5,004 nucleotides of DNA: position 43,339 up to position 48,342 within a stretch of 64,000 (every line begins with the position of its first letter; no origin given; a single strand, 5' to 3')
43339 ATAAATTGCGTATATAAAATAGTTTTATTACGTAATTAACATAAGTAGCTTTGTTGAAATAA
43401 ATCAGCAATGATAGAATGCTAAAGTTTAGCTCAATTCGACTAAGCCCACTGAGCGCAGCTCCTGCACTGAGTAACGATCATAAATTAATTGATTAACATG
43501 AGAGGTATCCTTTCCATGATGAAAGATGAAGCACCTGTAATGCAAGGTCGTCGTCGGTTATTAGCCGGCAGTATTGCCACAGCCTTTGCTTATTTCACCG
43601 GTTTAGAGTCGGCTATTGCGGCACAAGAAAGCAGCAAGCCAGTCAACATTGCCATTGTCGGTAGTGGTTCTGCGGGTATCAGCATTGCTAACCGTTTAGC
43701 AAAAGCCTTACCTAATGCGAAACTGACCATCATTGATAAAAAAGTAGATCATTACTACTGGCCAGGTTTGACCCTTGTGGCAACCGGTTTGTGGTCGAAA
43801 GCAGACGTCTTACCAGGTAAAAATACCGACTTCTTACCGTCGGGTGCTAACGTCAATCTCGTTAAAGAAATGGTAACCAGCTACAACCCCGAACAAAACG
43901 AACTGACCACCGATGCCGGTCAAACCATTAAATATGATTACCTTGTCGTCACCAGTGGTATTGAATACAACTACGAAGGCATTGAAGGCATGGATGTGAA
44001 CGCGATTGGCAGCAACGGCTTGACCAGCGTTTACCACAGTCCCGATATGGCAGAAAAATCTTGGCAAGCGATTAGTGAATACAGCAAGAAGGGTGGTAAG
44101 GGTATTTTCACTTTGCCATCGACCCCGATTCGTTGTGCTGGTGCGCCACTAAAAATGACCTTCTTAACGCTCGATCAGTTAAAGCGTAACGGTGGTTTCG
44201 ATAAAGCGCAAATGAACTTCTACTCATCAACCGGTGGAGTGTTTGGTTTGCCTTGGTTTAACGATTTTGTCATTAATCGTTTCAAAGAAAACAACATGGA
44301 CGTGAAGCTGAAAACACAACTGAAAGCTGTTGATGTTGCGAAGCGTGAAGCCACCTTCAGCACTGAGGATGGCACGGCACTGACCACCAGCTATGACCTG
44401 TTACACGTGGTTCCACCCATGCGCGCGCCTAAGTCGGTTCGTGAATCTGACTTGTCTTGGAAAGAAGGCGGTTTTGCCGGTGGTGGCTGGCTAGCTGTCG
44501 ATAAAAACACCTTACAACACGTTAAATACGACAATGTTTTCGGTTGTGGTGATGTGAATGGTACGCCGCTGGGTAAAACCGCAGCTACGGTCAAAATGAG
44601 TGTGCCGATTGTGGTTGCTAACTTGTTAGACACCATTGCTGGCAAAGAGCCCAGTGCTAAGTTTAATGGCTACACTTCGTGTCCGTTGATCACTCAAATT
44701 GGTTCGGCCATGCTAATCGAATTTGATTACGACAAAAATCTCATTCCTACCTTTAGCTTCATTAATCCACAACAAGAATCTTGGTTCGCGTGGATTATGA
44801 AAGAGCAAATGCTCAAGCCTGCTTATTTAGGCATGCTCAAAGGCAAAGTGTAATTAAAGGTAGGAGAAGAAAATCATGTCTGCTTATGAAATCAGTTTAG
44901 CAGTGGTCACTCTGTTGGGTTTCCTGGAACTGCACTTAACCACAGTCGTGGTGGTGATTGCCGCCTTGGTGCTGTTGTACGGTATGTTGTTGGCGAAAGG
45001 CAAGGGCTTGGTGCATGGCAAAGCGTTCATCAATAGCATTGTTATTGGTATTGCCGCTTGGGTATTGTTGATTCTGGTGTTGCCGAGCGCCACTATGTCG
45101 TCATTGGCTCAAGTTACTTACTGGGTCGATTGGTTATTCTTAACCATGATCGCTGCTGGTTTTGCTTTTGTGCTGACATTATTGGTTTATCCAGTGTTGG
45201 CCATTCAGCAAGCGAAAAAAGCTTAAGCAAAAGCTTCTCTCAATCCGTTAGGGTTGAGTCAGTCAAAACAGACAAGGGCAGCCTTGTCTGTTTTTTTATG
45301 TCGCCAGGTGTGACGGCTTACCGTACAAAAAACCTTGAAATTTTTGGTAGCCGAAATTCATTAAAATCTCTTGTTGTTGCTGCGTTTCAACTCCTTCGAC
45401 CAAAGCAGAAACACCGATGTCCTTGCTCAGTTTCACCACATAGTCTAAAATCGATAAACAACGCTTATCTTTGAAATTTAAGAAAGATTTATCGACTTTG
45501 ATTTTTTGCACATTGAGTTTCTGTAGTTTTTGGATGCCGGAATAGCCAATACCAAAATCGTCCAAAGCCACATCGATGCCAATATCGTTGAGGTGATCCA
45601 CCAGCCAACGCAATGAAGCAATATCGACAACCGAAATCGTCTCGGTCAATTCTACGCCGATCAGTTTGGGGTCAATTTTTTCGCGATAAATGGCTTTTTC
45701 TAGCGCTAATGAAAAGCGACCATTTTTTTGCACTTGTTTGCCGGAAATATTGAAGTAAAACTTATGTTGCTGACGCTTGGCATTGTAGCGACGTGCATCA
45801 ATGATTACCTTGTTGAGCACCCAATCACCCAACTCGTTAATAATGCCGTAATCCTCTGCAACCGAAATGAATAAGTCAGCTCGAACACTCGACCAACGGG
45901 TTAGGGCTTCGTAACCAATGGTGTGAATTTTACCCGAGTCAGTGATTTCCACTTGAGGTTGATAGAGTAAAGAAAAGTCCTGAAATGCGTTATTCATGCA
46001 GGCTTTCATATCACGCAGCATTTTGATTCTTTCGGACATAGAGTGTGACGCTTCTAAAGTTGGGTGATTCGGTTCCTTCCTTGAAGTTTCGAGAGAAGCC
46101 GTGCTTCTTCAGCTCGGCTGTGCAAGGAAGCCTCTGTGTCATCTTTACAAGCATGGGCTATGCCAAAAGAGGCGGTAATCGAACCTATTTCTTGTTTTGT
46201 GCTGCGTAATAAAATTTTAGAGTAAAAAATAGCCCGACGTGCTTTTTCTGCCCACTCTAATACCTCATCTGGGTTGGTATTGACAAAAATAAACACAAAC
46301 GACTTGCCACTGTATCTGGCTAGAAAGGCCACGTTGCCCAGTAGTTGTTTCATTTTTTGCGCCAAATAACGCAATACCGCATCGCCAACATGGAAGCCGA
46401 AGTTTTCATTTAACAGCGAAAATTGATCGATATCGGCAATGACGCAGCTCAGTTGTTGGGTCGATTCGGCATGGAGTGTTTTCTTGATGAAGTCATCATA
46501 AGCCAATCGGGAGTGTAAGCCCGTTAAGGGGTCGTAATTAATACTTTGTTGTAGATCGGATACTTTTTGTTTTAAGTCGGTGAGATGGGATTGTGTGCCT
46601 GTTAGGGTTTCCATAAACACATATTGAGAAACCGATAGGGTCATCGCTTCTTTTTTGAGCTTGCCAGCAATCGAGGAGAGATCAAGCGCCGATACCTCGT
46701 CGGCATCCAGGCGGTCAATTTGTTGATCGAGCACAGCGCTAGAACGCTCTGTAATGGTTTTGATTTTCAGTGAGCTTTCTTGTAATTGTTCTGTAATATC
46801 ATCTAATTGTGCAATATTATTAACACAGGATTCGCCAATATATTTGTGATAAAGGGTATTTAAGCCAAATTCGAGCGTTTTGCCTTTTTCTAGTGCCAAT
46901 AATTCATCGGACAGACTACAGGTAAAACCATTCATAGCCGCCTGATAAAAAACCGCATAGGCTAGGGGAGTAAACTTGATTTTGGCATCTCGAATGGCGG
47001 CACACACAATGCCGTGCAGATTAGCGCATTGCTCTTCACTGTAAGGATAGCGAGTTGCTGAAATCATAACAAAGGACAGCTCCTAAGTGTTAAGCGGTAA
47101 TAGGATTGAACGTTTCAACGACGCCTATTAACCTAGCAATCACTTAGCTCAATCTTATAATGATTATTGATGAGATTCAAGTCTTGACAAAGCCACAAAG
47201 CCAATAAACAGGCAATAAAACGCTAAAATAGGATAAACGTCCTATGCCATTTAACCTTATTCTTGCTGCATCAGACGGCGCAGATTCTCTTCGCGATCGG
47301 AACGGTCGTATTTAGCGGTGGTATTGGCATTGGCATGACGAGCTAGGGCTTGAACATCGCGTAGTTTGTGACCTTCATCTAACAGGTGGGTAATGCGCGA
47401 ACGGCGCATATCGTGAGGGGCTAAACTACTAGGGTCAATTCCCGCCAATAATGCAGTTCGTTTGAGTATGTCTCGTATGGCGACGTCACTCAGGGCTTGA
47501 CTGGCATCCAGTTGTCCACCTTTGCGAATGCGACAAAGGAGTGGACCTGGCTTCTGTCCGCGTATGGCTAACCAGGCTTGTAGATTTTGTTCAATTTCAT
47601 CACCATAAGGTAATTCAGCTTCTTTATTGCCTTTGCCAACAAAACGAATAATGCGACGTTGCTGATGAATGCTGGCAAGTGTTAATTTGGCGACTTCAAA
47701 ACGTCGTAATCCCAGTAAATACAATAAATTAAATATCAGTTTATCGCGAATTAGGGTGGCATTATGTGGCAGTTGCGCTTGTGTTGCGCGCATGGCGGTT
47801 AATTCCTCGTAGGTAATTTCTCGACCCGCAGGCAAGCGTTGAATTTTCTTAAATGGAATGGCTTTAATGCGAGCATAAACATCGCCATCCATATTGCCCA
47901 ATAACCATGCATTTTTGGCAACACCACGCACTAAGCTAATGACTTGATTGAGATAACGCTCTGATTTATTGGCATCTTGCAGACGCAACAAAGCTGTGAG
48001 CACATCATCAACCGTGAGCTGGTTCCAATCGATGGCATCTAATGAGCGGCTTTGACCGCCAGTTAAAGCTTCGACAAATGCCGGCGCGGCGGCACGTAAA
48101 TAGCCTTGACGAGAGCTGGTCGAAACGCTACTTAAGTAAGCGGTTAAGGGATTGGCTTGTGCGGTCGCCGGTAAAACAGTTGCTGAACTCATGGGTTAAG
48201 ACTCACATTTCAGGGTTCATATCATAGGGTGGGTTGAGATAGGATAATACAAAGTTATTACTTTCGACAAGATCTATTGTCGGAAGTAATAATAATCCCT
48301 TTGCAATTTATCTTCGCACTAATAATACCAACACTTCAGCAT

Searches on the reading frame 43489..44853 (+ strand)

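Call 67: search_protein_families(library=ncbifam, proteins=[window:43489-44853:+], max_evalue=1e-10)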
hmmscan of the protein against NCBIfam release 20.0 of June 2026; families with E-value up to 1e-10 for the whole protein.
window:43489-44853:+ (454 aa): 2 families
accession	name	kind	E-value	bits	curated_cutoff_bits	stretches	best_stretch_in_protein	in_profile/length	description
NF049943.1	SQR_III_seleno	exception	3.5e-57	194.1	525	1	53-418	2-351/406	type III sulfide quinone reductase, selenoprotein subtype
TIGR03169.1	Nterm_to_SelD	hypoth_equivalog_domain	2e-12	47.1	310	1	54-358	2-283/365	pyridine nucleotide-disulfide oxidoreductase family protein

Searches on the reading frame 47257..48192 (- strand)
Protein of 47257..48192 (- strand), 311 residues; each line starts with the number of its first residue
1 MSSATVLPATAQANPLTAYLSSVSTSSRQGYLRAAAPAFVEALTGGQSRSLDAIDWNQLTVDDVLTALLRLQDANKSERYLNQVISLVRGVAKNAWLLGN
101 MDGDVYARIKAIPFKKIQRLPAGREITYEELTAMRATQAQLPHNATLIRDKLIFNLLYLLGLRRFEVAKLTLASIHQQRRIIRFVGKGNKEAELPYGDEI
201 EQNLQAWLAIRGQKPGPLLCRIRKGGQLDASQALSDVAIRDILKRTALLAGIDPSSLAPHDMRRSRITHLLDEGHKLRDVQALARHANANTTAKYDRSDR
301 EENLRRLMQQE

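Call 3: search_protein_families(library=pfam, proteins=[window:47257-48192:-], max_evalue=0.01)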
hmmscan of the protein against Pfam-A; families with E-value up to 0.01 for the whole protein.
window:47257-48192:- (311 aa): 1 family
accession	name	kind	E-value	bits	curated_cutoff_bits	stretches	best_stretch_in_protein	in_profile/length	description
PF00589.27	Phage_integrase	-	7.5e-24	84.9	27.1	1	140-300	17-170/172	Phage integrase family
